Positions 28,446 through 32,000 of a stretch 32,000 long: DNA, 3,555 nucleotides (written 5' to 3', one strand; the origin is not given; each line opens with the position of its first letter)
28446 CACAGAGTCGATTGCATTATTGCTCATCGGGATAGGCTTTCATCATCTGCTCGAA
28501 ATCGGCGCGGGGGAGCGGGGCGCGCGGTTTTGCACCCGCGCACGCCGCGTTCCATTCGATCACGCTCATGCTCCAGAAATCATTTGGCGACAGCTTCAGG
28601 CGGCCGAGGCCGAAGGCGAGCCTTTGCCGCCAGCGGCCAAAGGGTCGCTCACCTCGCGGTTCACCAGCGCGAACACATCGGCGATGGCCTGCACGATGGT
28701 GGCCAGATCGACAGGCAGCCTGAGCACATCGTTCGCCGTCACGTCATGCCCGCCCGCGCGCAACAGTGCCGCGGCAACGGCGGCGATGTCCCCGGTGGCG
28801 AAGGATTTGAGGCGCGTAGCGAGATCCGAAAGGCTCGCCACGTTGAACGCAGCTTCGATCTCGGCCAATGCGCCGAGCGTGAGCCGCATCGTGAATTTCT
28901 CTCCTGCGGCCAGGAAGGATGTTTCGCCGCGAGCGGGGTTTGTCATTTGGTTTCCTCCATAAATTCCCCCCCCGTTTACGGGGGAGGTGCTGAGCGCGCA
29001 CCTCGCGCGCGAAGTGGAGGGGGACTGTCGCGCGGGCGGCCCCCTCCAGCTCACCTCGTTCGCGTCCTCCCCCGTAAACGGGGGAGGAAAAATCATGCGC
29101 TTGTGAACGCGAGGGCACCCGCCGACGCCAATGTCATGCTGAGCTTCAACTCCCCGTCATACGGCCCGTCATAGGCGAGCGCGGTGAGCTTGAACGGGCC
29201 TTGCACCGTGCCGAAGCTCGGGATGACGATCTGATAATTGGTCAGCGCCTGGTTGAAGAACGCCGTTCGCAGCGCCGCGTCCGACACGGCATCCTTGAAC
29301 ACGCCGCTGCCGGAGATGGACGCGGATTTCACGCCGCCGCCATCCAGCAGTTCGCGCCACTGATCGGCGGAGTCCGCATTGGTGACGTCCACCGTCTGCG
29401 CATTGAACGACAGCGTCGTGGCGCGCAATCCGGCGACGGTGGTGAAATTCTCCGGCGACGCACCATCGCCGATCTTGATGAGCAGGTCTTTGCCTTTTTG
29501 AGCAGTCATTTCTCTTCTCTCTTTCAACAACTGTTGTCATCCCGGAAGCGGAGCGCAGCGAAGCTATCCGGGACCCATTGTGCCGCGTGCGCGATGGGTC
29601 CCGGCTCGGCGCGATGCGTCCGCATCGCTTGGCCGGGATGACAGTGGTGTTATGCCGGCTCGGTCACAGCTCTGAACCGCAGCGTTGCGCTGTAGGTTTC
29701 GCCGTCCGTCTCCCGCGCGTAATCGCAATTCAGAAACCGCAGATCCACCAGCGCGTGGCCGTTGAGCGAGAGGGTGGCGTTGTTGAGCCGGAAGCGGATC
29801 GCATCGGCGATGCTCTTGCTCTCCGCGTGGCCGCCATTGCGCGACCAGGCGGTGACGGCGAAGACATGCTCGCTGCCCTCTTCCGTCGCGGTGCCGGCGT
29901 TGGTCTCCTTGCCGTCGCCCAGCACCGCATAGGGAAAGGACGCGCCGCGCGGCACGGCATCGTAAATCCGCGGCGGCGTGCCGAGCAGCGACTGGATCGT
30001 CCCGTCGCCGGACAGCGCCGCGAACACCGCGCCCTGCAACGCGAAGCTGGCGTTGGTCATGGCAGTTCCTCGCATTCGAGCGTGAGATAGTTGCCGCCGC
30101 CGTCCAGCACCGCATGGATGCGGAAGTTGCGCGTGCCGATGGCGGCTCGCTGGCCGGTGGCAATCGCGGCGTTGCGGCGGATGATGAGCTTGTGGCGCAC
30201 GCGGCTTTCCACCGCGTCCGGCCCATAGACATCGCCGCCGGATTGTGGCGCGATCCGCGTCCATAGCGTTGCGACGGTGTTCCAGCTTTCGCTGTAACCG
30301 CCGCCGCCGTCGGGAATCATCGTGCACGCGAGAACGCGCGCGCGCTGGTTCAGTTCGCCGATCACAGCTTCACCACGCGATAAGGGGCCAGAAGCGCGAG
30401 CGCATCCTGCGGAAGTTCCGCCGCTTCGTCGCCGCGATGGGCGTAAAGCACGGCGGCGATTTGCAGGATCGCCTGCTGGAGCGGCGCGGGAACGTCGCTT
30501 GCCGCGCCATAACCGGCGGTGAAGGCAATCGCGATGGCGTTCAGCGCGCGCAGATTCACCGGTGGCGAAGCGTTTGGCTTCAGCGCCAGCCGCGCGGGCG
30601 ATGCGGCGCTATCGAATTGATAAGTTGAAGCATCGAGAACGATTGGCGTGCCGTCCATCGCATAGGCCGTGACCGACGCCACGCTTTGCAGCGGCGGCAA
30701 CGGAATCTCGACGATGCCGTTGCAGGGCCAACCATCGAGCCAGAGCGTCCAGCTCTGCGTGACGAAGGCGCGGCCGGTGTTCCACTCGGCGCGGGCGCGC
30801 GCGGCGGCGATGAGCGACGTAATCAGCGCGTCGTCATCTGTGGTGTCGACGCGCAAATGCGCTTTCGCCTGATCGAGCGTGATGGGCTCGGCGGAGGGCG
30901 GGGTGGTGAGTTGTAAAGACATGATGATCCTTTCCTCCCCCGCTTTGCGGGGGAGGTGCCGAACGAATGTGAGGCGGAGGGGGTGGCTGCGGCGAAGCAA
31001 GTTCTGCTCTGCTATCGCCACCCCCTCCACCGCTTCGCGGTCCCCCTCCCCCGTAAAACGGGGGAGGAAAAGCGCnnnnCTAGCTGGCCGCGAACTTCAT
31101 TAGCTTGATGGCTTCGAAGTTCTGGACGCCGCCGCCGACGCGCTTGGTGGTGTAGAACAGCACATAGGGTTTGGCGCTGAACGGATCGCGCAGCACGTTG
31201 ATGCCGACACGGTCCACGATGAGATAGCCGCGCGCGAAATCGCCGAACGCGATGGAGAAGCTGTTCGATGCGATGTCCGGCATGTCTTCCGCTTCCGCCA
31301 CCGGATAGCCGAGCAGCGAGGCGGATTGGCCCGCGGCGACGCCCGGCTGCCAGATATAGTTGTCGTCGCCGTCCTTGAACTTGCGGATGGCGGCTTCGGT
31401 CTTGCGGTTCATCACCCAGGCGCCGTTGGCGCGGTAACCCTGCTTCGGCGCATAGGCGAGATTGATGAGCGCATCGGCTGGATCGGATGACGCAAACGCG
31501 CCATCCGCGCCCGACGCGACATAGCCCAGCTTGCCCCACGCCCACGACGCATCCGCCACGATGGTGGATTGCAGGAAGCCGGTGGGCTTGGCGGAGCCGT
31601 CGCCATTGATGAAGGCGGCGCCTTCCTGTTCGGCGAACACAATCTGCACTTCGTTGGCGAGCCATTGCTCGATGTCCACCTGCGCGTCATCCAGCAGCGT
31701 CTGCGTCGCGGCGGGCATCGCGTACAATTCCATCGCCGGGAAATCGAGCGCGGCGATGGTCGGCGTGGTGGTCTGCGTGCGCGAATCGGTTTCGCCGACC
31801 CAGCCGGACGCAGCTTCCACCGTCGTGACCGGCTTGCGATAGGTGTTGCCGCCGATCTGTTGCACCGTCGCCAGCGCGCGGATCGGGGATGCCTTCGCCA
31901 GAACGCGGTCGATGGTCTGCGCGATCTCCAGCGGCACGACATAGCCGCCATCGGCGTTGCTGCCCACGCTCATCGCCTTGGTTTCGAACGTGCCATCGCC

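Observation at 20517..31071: Modular nested-palindrome repeat family, four copies confined to the GTA cluster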

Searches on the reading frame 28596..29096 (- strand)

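Call 12: search_protein_families(library=pfam, proteins=[window:28596-29096:-], max_evalue=0.01)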
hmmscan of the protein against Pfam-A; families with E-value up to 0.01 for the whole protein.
window:28596-29096:- (166 aa): 1 family
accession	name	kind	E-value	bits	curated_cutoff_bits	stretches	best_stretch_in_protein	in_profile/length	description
PF11836.14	Phage_TAC_11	-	6.6e-12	45.8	27.8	1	56-142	1-90/96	Phage tail tube protein, GTA-gp10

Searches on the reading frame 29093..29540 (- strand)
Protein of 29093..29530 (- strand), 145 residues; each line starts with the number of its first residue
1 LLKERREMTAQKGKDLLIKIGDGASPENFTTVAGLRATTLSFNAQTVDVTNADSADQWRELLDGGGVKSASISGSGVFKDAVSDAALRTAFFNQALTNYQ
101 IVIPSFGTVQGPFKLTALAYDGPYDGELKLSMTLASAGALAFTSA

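Call 12: search_protein_families(library=pfam, proteins=[window:29093-29530:-, window:29169-29540:-], max_evalue=0.01)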
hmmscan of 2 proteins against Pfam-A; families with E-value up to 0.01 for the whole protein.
window:29093-29530:- (145 aa): 1 family
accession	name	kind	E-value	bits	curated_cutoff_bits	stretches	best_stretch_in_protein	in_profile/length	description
PF06199.17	Phage_tail_2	-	8.5e-46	155.7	23.8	1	10-142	1-132/132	Phage tail tube protein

window:29169-29540:- (123 aa): 0 families
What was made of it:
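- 29093..29509 (-): g9 tail tube gene. Its stop codon abuts copy C. Pfam Phage_tail_2, E = 8e-46 (call 12).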

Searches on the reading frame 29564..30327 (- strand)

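Call 12: search_protein_families(library=pfam, proteins=[window:29564-30232:-, window:29650-30327:-], max_evalue=0.01)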
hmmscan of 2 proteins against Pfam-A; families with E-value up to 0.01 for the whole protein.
window:29564-30232:- (222 aa): 0 families

window:29650-30327:- (225 aa): 1 family
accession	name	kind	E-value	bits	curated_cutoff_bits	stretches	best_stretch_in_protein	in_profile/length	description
PF11367.14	Tail_completion_gp17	-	1.8e-32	112.5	24.5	1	100-223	2-124/124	Tail completion protein gp17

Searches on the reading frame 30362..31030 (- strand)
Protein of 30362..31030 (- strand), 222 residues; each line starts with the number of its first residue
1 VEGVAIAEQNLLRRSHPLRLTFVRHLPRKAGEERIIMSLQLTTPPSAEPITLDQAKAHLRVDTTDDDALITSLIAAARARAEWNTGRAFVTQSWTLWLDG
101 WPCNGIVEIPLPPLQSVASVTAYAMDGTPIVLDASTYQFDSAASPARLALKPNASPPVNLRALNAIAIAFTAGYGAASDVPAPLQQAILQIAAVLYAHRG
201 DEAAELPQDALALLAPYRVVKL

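Call 12: search_protein_families(library=pfam, proteins=[window:30362-31030:-], max_evalue=0.01)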
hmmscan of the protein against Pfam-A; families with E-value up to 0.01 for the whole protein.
window:30362-31030:- (222 aa): 1 family
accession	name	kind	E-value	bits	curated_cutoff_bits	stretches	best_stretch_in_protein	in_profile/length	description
PF05135.19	Phage_connect_1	-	4.4e-13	49.9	21.2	1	50-102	2-42/101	Phage gp6-like head-tail connector protein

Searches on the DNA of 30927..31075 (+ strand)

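Call 52: search_dna_similar(query=window:30927-31075:+, collection=plasmids, mode=distant, max_evalue=0.001, max_rows=40)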
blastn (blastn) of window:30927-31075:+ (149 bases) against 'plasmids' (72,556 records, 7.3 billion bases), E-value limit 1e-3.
No match.

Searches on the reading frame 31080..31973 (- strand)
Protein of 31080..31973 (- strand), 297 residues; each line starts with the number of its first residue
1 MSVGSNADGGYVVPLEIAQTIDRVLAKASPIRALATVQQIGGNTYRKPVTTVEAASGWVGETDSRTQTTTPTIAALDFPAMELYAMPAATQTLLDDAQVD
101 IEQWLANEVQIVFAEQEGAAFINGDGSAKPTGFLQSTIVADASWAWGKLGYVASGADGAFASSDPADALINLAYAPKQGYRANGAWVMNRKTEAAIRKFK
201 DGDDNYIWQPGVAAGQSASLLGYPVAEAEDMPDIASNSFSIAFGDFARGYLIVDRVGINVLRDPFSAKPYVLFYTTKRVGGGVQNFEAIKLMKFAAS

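Call 12: search_protein_families(library=pfam, proteins=[window:31080-31973:-], max_evalue=0.01)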
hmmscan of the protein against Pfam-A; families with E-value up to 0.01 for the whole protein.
window:31080-31973:- (297 aa): 1 family
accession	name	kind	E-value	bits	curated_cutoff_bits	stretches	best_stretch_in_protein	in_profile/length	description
PF05065.19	Phage_capsid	-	3.4e-91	305.9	24.2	1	9-294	1-280/280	Phage capsid family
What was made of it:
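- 31080..31973 (-): g5 major capsid gene; the ORF as listed (31080-31973) is probably N-terminally incomplete. Its stop codon precedes copy D. Pfam Phage_capsid, E = 3e-91 (call 12).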

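Call 26: find_related_loci(query=window:31080-31973:-, collection=viral_contigs, flank=6000)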
Query window:31080-31973:- (297 aa) in viral_contigs; peptide patterns used: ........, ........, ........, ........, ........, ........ (x = any residue, [..] = any of these).
348 stretches matched a pattern; 340 encode a relative of the query (tblastn E <= 1e-3); the best 80 are kept; 80 distinct loci.
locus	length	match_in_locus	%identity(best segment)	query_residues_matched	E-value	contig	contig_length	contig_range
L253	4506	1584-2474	95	1-297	0e+0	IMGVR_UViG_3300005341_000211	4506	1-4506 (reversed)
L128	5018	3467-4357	95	1-297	0e+0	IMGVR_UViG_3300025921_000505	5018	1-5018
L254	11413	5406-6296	94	1-297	0e+0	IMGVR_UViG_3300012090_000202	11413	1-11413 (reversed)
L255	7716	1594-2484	93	1-297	0e+0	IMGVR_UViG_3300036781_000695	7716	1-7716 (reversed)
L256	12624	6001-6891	83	1-297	4e-171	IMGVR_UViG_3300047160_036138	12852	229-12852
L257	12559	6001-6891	83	1-297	2e-169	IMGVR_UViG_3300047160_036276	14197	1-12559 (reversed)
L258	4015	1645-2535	83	1-297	4e-175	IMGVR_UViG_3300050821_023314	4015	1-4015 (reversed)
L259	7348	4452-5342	81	1-297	2e-168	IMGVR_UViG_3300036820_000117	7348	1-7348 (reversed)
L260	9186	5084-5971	81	1-296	7e-168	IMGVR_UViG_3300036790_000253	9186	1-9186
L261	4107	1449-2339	79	1-297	3e-170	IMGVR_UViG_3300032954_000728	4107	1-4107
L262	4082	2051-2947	81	1-297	2e-170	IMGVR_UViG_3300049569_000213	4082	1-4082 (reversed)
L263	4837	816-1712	81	1-297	2e-168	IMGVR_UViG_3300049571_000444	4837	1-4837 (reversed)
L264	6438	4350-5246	81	1-297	6e-166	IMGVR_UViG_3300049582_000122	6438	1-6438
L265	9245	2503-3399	81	1-297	1e-164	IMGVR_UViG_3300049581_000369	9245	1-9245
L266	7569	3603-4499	81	1-297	8e-165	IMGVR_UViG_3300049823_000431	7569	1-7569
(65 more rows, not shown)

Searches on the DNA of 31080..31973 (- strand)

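Call 72: search_with_rna_model(model_id=R1, sources=[L253, L254, L255, L256, L257, L258, L259, L260, L261, L262, L263, L264, L265, L266, L267, L268, L269, L270, L271, L272, L273, L274, L275, L276, L277, L278, L279, L280, L281, L282, L283, L284, L285, L286, L287, L288, L289, L290, L291, L292, L293, L294, L295, L296, L297, L298, L299, L300, L301, L302, L303, L304, L305, L306, L307, L308, L309, L310, L311, L312, L313, L314, L315, L316, L317, L318, L319, L320, L321, L322, L323, L324, L325, L326, L327, L328, L329, L330, L331, L121, L122, L128, L130], max_evalue=0.0001)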
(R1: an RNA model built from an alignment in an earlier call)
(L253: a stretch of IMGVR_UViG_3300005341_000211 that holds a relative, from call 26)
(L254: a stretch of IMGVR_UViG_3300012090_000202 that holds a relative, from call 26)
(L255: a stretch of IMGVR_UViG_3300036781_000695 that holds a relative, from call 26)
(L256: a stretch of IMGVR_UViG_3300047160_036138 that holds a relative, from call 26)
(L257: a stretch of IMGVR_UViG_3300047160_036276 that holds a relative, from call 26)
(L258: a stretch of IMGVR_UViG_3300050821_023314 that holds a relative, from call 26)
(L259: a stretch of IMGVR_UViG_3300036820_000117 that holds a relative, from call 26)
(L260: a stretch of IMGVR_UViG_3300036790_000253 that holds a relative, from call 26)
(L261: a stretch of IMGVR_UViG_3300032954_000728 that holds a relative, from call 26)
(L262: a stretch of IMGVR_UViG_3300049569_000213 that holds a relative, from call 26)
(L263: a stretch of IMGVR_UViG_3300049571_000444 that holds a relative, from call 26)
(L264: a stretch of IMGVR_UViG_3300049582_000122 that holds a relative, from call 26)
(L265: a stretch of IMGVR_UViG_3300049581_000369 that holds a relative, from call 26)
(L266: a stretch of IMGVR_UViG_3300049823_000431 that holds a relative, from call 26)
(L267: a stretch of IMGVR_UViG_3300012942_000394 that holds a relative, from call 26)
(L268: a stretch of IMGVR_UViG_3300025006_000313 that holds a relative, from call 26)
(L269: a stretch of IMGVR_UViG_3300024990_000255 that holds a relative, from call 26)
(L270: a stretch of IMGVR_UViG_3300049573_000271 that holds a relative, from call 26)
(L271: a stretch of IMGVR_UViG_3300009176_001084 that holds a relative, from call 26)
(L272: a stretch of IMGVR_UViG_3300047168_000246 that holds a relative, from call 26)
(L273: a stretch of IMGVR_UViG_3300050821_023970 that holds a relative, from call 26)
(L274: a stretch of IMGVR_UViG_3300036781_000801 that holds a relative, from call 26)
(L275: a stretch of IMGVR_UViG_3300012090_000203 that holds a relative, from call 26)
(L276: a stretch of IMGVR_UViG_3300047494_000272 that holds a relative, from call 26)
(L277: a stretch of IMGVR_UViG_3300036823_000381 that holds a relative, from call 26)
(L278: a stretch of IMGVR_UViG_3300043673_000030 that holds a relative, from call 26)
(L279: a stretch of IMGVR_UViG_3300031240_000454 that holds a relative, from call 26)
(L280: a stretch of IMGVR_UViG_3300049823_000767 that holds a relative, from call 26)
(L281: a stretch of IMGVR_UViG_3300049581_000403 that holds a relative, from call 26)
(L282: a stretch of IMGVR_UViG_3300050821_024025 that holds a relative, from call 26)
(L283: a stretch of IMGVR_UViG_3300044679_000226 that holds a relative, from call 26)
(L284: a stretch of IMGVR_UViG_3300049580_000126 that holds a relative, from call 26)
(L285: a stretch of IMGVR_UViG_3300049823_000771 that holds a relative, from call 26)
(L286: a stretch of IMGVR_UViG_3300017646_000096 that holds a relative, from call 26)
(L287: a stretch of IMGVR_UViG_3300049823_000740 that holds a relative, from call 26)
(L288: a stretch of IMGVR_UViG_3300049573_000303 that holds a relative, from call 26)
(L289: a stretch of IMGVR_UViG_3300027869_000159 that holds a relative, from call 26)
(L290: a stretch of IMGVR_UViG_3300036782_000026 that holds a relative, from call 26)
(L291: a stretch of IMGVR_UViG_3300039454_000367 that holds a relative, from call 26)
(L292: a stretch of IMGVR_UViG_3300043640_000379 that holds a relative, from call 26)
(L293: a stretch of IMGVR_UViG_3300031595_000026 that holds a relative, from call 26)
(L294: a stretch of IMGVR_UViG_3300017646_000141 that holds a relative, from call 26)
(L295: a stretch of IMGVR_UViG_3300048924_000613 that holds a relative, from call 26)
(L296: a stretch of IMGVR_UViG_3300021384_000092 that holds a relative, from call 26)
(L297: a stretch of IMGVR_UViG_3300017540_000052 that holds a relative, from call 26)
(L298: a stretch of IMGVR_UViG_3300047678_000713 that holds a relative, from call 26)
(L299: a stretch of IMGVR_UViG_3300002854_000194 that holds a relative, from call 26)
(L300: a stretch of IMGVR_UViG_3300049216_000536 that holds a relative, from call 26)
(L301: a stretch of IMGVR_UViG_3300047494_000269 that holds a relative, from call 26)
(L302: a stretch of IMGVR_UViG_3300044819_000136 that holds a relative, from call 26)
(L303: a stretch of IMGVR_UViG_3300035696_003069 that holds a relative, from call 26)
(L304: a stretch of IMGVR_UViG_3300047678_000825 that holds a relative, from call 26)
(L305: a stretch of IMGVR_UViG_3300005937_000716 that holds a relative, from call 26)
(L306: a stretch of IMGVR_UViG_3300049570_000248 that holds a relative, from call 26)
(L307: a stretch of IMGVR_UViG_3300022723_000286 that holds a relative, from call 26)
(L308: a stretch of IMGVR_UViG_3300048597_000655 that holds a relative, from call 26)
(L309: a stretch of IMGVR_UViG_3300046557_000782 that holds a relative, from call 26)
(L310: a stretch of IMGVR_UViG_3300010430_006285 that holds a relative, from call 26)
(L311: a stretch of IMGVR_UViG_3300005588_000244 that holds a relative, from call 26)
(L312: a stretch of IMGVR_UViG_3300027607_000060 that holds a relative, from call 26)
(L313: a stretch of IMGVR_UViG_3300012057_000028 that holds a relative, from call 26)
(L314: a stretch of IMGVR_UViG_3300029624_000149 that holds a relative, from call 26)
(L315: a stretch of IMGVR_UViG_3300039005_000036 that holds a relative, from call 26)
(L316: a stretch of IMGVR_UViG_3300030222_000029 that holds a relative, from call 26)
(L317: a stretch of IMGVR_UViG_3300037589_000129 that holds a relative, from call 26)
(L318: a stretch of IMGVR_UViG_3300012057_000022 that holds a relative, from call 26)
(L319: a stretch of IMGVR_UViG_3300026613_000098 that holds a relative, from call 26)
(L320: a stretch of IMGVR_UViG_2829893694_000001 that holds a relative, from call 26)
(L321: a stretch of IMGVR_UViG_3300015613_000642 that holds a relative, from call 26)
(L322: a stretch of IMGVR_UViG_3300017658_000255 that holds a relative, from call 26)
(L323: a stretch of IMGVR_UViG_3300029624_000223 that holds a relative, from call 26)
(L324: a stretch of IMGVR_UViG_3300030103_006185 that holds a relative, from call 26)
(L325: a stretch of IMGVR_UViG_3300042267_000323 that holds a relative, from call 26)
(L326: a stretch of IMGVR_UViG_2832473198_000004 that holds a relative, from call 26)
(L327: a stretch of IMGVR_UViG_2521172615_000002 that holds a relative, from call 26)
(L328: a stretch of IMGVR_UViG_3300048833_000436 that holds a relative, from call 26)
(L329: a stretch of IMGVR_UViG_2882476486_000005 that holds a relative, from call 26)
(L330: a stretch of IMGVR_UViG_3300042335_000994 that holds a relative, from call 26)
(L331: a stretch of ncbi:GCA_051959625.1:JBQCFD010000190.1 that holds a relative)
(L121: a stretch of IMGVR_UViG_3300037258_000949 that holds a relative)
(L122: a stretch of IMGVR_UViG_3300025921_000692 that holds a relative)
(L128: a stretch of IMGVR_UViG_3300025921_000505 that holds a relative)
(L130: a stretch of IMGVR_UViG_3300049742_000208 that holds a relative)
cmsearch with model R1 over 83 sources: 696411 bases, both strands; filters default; matches with E-value up to 0.0001: 35.
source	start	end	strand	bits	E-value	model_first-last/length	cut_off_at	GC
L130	7180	7232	+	68.4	9.3e-12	1-53/53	no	0.7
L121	184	238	-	66.5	2.4e-11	1-53/53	no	0.69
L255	4345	4396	+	63.9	8.3e-11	1-53/53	no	0.67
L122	3772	3826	-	63.3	1.1e-10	1-53/53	no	0.67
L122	1185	1239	-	62.7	1.5e-10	1-53/53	no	0.65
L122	1097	1148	+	62.4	1.8e-10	1-53/53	no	0.69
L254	1679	1733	-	62.4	1.8e-10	1-53/53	no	0.71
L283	1434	1486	+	62.1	2e-10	1-53/53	no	0.7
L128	4371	4422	+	62.1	2e-10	1-53/53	no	0.71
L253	2488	2538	+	61.2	3.2e-10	1-53/53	no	0.75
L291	6487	6540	+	59.7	6.8e-10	1-53/53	no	0.76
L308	1921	1973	-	58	1.5e-09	1-53/53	no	0.75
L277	252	307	-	57.8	1.7e-09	1-53/53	no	0.68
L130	7247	7300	-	57.4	2e-09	1-53/53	no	0.67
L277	5504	5557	+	55.5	5.2e-09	1-53/53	no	0.72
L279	6496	6549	-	53.8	1.2e-08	1-53/53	no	0.74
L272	7162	7220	+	50.6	5.9e-08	1-53/53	no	0.76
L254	1586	1643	+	49.8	8.4e-08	1-53/53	no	0.66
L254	8365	8422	-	49.8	8.4e-08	1-53/53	no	0.66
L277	170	224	+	49.3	1.1e-07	1-53/53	no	0.67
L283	12291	12342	+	48.8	1.4e-07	1-53/53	no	0.73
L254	8278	8329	+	46.7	4e-07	1-53/53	no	0.69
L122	3678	3736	+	45.1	8.5e-07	1-53/53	no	0.69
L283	6897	6948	+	44.3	1.3e-06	1-53/53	no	0.73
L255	4431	4488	-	44.2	1.3e-06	1-53/53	no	0.64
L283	1522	1580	-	43.8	1.7e-06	1-53/53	no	0.66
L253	2552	2613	-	43.4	1.9e-06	1-53/53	no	0.71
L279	6422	6480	+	42.9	2.5e-06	1-53/53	no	0.69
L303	3161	3213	+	42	3.8e-06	1-53/53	no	0.77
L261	305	354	+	41.2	5.8e-06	1-53/53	no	0.72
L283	12369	12428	-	40.4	8.4e-06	1-53/53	no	0.67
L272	7258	7322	-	38.5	2.2e-05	1-53/53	no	0.65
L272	5346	5404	+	38.2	2.5e-05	1-53/53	no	0.69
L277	7012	7068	-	37.5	3.6e-05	1-53/53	no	0.68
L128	4454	4496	-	36.2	6.9e-05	1-53/53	no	0.7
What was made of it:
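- H-type copies recur in GTA clusters of relatives (call 72).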
